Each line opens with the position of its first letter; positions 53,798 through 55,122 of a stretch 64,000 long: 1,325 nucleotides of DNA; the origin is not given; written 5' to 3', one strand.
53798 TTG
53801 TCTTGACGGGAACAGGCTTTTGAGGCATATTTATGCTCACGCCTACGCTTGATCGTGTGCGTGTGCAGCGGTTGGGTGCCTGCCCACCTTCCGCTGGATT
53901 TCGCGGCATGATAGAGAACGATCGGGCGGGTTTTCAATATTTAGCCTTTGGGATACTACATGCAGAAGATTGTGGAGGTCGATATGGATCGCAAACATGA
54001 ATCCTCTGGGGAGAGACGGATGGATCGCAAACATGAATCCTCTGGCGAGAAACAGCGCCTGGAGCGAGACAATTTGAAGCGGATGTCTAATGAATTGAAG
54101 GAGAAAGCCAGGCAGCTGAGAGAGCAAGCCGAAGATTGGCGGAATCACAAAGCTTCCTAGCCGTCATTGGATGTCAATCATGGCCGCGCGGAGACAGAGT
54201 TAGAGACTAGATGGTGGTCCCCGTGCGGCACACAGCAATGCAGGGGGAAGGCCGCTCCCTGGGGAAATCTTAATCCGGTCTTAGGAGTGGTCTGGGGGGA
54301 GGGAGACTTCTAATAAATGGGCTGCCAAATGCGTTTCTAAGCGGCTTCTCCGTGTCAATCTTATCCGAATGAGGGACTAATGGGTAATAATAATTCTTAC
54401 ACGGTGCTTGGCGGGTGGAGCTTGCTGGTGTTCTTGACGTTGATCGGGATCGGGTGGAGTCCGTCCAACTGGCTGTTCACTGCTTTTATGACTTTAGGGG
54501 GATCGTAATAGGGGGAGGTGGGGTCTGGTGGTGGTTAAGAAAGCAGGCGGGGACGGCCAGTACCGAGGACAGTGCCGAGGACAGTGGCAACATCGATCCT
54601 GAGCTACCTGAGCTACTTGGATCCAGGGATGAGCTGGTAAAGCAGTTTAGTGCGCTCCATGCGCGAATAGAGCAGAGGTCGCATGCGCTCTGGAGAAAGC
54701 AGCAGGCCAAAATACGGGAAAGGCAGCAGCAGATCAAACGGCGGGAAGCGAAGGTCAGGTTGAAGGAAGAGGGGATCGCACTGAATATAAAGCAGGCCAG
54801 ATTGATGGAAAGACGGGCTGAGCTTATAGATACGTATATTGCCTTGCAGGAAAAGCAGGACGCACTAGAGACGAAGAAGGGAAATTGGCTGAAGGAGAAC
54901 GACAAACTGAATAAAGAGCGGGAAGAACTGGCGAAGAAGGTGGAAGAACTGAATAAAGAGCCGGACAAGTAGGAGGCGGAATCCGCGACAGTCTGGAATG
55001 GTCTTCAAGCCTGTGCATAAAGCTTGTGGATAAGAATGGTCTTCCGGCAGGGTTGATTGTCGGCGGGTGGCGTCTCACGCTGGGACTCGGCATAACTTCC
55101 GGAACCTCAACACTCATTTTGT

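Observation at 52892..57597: Three families of small paralogous coiled-coil ORFs scattered on both strands of the island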

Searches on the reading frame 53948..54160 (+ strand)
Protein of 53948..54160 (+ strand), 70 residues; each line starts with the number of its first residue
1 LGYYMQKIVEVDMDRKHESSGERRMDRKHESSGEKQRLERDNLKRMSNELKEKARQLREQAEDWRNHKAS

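Call 8: search_protein_families(library=pfam, proteins=[window:53948-54160:+], max_evalue=1)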
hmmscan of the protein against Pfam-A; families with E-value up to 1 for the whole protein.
window:53948-54160:+ (70 aa): 1 family
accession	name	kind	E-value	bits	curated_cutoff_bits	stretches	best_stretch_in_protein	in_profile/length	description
PF00957.27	Synaptobrevin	-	0.25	11.6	26.4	1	41-67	34-60/89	Synaptobrevin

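Call 30: find_homologous_proteins(query=A2, max_evalue=0.1)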
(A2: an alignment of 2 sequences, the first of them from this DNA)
Query A2 (2 sequences) (66 aa, profile of the alignment): 2 proteins with E <= 0.1 among 3 candidates.
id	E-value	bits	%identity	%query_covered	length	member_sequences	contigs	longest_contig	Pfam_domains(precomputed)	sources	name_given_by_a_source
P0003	3.7e-35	138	100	100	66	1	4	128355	-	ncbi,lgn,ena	-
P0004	1.7e-22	97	56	41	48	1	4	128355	-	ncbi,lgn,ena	-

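Call 36: search_protein_families(library=phrogs, proteins=[P0001, P0002, P0003, P0004, P0005, P0006, P0007], max_evalue=0.1)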
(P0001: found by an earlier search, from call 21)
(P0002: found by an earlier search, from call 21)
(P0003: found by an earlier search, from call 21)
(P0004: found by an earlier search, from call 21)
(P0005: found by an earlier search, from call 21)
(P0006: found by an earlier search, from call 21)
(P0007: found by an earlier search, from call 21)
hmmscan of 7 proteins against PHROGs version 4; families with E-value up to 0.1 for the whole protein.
P0001 (98 aa): 1 family
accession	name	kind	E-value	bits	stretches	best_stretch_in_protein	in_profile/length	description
phrog_33340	-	unknown function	0.087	13.8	0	9-54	71-113/115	-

P0002 (79 aa): 3 families
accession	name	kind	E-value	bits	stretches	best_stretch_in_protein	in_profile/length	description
phrog_24583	-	unknown function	0.033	15.4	1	11-60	2-51/109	-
phrog_24181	-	unknown function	0.05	14.8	1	19-58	80-119/137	-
phrog_15411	-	unknown function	0.069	13.5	1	2-51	160-209/333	-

P0003 (66 aa): 0 families

P0004 (48 aa): 0 families

P0005 (152 aa): 1 family
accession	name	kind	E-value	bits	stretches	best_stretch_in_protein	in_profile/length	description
phrog_31681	-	unknown function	0.092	14.2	0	50-94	40-81/124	-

P0006 (66 aa): 0 families

P0007 (53 aa): 0 families

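Call 52: search_protein_families(library=ncbifam, proteins=[P0001, P0002, P0003, P0004, P0005, P0006, P0007], max_evalue=0.1)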
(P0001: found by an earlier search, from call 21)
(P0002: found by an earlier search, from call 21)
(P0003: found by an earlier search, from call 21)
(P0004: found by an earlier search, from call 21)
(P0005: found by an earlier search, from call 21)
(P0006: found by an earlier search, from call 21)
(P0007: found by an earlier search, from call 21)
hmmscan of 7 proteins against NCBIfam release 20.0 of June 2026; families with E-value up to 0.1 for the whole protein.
P0001 (98 aa): 0 families

P0002 (79 aa): 3 families
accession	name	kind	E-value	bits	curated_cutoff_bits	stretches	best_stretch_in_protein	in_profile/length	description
NF033578.1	transpos_IS5_1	equivalog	0.061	12.4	275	1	10-76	194-266/419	IS5 family transposase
NF052420.1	translocon_SseD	equivalog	0.062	13.4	130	1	12-47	114-149/152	type III secretion system translocon protein SseD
NF009344.0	PRK12705.1-1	equivalog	0.081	11.5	831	1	9-57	123-168/572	hypothetical protein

P0003 (66 aa): 0 families

P0004 (48 aa): 0 families

P0005 (152 aa): 1 family
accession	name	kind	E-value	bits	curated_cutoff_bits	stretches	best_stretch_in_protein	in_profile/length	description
TIGR04211.1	SH3_and_anchor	equivalog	0.047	13.3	65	1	3-105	64-167/198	TIGR04211 family SH3 domain-containing protein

P0006 (66 aa): 0 families

P0007 (53 aa): 0 families

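Call 53: search_protein_families(library=padloc, proteins=[P0001, P0002, P0003, P0004, P0005, P0006, P0007], max_evalue=0.1)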
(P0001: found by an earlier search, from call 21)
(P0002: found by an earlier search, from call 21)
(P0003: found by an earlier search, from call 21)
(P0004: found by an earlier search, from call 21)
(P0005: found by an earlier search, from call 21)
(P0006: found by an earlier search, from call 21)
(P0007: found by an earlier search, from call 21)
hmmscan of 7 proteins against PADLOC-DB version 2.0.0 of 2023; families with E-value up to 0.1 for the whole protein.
P0001 (98 aa): 0 families

P0002 (79 aa): 2 families
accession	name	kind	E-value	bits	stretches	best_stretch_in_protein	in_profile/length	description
PDLC03976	PD-Lambda-1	-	0.016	12.1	1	9-68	299-355/491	-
PDLC04589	PDC-M34A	-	0.023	13.1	1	8-65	101-158/208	-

P0003 (66 aa): 0 families

P0004 (48 aa): 0 families

P0005 (152 aa): 1 family
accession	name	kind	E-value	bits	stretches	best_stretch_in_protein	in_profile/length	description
PDLC00262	LmuB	-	0.07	9.9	1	4-95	334-425/588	AAA ATPase domain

P0006 (66 aa): 0 families

P0007 (53 aa): 0 families

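Call 58: find_related_loci(query=A2, collection=metagenome_contigs, flank=5000)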
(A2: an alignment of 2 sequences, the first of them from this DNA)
Query A2 (66 aa) in metagenome_contigs; peptide patterns used: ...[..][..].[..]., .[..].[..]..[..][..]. (x = any residue, [..] = any of these).
406 stretches matched a pattern, but none encodes a relative of the query by tblastn (E <= 1e-3).

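Call 59: find_related_loci(query=A2, collection=viral_contigs, flank=3000)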
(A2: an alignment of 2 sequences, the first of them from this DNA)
Query A2 (66 aa) in viral_contigs; peptide patterns used: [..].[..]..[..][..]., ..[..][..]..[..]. (x = any residue, [..] = any of these).
207 stretches matched a pattern, but none encodes a relative of the query by tblastn (E <= 1e-3).

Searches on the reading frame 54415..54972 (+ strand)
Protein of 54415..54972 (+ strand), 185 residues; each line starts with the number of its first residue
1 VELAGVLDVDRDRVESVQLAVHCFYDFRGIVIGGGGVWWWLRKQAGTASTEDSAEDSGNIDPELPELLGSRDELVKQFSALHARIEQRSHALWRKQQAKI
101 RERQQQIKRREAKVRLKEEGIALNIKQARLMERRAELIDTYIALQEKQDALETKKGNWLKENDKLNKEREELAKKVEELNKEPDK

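Call 8: search_protein_families(library=pfam, proteins=[window:54415-54972:+], max_evalue=1)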
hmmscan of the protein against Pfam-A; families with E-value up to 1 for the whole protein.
window:54415-54972:+ (185 aa): 3 families
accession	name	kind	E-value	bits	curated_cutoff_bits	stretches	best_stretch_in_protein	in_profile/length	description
PF20270.3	CATRA-C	-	0.042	15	24.6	1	77-161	30-111/137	CASPASE and TPR Repeat-Associated C-terminal domain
PF07926.17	TPR_MLP1_2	-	0.051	14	36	1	134-181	70-117/129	TPR/MLP1/MLP2-like protein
PF08663.15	HalX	-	0.22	12.4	23.2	1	136-181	7-56/68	HalX domain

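Call 20: find_homologous_proteins(query=window:54415-54969:+, max_evalue=0.01)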
Query seq(185 aa): 218 candidates shared short words with the query, none scored E <= 0.01.

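Call 21: list_cluster_members(proteins=[window:54415-54969:+, window:52895-53188:-, window:56756-56992:+, window:53960-54157:+, window:62281-62424:-, window:50517-50972:-, window:56075-56272:-, window:52577-52735:-])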
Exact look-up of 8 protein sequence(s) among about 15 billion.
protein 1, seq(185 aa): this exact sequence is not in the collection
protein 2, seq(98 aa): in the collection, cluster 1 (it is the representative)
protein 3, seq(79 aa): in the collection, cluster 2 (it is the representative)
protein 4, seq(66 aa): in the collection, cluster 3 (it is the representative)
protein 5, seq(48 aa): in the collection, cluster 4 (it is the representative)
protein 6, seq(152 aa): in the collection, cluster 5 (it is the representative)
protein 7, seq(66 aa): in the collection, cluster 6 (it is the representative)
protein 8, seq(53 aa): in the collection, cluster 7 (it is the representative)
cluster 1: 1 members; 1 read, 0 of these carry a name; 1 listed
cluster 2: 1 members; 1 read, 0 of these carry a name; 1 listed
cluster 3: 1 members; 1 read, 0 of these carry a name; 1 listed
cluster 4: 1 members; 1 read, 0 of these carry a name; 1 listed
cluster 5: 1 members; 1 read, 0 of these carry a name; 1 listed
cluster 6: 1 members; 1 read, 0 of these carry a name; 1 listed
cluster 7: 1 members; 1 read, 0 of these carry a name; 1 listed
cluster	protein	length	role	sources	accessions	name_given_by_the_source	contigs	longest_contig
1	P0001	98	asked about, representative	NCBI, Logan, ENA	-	-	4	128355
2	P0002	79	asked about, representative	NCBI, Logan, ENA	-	-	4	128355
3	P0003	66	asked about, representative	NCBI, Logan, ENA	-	-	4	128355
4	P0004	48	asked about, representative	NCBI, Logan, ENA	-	-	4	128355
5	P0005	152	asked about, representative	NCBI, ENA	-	-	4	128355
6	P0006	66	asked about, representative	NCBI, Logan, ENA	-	-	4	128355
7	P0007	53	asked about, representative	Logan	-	-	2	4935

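Call 36: search_protein_families(library=phrogs, proteins=[P0001, P0002, P0003, P0004, window:54415-54972:+, P0005, P0006, P0007], max_evalue=0.1)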
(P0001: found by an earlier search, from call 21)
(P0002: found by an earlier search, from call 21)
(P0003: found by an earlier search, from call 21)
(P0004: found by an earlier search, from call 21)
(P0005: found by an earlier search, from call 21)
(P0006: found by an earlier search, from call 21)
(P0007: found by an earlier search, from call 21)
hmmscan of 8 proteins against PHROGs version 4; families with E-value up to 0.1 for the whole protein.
P0001 (98 aa): 1 family
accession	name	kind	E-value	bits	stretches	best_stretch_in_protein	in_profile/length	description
phrog_33340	-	unknown function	0.087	13.8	0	9-54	71-113/115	-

P0002 (79 aa): 3 families
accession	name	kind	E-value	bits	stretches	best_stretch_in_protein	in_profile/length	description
phrog_24583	-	unknown function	0.033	15.4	1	11-60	2-51/109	-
phrog_24181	-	unknown function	0.05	14.8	1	19-58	80-119/137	-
phrog_15411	-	unknown function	0.069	13.5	1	2-51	160-209/333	-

P0003 (66 aa): 0 families

P0004 (48 aa): 0 families

window:54415-54972:+ (185 aa): 0 families

P0005 (152 aa): 1 family
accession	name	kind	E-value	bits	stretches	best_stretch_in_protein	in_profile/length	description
phrog_31681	-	unknown function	0.092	14.2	0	50-94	40-81/124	-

P0006 (66 aa): 0 families

P0007 (53 aa): 0 families

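Call 47: predict_structure(protein=window:54415-54972:+)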
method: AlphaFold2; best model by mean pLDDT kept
length: 185 residues; sequences in the alignment: 1
mean_pLDDT: 75.6   pTM: 0.38
mean pLDDT of the five models: 75.6, 73.5, 71.6, 70.3, 69.1
residues with pLDDT >= 90: 94; 70-90: 18; 50-70: 25; < 50: 48
segments of 3 or more residues with pLDDT < 50: 1-9, 27-36, 43-61, 63-65
pLDDT, mean of each block of 10 residues (from residue 1): 43 52 46 48 46 44 51 82 90 94 96 95 96 97 98 97 97 93 67
secondary structure, 60 per line:
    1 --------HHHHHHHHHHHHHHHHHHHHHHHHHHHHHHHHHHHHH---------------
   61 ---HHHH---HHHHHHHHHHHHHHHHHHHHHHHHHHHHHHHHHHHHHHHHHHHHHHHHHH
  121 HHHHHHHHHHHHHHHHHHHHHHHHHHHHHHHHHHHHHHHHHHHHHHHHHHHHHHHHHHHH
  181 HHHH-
elements in order: H9-45 H64-67 H71-184

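Call 48: search_protein_representatives(protein=window:54415-54972:+)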
Query: 185 residues. Proteins with E-value up to 0.001 (for the whole library): 0; up to 1e-10: 0; up to 1e-30: 0. The best 0 are listed.

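Call 52: search_protein_families(library=ncbifam, proteins=[P0001, P0002, P0003, P0004, P0005, P0006, P0007], max_evalue=0.1)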
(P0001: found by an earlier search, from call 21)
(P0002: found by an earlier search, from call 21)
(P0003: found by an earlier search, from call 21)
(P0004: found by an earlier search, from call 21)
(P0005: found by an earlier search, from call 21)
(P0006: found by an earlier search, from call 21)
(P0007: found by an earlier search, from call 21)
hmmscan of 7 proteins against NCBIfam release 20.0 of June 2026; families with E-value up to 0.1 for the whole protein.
P0001 (98 aa): 0 families

P0002 (79 aa): 3 families
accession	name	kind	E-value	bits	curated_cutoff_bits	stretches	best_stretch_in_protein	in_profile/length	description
NF033578.1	transpos_IS5_1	equivalog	0.061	12.4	275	1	10-76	194-266/419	IS5 family transposase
NF052420.1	translocon_SseD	equivalog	0.062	13.4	130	1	12-47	114-149/152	type III secretion system translocon protein SseD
NF009344.0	PRK12705.1-1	equivalog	0.081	11.5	831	1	9-57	123-168/572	hypothetical protein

P0003 (66 aa): 0 families

P0004 (48 aa): 0 families

P0005 (152 aa): 1 family
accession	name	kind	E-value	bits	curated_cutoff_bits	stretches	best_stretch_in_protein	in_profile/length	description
TIGR04211.1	SH3_and_anchor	equivalog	0.047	13.3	65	1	3-105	64-167/198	TIGR04211 family SH3 domain-containing protein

P0006 (66 aa): 0 families

P0007 (53 aa): 0 families

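Call 53: search_protein_families(library=padloc, proteins=[P0001, P0002, P0003, P0004, P0005, P0006, P0007], max_evalue=0.1)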
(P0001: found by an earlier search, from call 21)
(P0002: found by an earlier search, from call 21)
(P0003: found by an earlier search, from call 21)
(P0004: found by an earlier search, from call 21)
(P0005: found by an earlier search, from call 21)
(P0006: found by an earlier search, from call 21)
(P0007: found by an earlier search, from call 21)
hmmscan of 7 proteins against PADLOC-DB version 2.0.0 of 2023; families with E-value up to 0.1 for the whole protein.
P0001 (98 aa): 0 families

P0002 (79 aa): 2 families
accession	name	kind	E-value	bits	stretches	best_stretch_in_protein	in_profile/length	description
PDLC03976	PD-Lambda-1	-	0.016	12.1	1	9-68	299-355/491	-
PDLC04589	PDC-M34A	-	0.023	13.1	1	8-65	101-158/208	-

P0003 (66 aa): 0 families

P0004 (48 aa): 0 families

P0005 (152 aa): 1 family
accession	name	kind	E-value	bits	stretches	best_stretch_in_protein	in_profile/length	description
PDLC00262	LmuB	-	0.07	9.9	1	4-95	334-425/588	AAA ATPase domain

P0006 (66 aa): 0 families

P0007 (53 aa): 0 families

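Call 72: fold_search(model_id=the predicted structure, library=pdb)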
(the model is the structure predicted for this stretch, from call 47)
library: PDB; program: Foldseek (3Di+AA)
matches with E <= 10: 2; with E <= 0.001: 0
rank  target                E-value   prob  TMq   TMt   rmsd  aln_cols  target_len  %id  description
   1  3dtp_A                5.9e+00  0.06  0.34  0.08  13.4       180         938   14  Tarantula heavy meromyosin obtained by flexible docking to Tarantula muscle thick filament Cryo-EM 3D-MAP (released 2008-10-07)
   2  8iuj_6A               6.9e+00  0.05  0.17  0.26  14.2        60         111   17  Cryo-EM structure of Euglena gracilis super-complex III2+IV2, composite (released 2024-02-28)

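Call 75: predict_structure(alignment_id=A5)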
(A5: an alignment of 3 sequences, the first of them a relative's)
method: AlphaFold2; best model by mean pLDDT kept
length: 79 residues; sequences in the alignment: 3
mean_pLDDT: 76.6   pTM: 0.45
mean pLDDT of the five models: 76.6, 75.3, 74.8, 74.6, 73.4
residues with pLDDT >= 90: 35; 70-90: 11; 50-70: 29; < 50: 4
segments of 3 or more residues with pLDDT < 50: none
pLDDT, mean of each block of 10 residues (from residue 1): 67 93 98 98 91 59 52 53
secondary structure, 60 per line:
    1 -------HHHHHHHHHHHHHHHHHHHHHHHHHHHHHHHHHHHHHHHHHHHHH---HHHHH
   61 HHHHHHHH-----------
elements in order: H8-52 H56-68

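Call 80: search_solved_structures(query=A5, max_evalue=1)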
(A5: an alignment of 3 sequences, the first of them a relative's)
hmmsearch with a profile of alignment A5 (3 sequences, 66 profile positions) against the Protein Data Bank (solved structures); distinct sequences matched with E-value up to 1: 5.
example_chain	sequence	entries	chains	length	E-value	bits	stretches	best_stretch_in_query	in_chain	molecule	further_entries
8a09_A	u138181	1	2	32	0.4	14.2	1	24-47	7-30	A hexameric barrel state of a de novo coiled-coil assembly: CC-Type2-(QgLaId)4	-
8fit_A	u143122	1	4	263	0.46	14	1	4-38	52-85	cs074A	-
6msr_A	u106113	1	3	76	0.56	13.7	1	15-50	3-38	pRO-2.5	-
7nfp_A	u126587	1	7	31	0.72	13.4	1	23-46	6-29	CC-Type2-(LaId)4-I17K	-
3lyu_A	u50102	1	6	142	0.84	13.2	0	24-47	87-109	Putative hydrogenase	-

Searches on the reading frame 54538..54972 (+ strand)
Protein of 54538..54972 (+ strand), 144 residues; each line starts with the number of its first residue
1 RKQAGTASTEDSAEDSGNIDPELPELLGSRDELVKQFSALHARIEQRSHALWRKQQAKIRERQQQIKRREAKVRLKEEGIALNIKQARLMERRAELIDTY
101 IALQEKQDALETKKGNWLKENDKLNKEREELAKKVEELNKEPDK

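Call 61: find_related_loci(query=window:54538-54972:+, collection=viral_contigs, flank=3000)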
Query window:54538-54972:+ (144 aa) in viral_contigs; peptide patterns used: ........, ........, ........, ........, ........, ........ (x = any residue, [..] = any of these).
113 stretches matched a pattern, but none encodes a relative of the query by tblastn (E <= 1e-3).
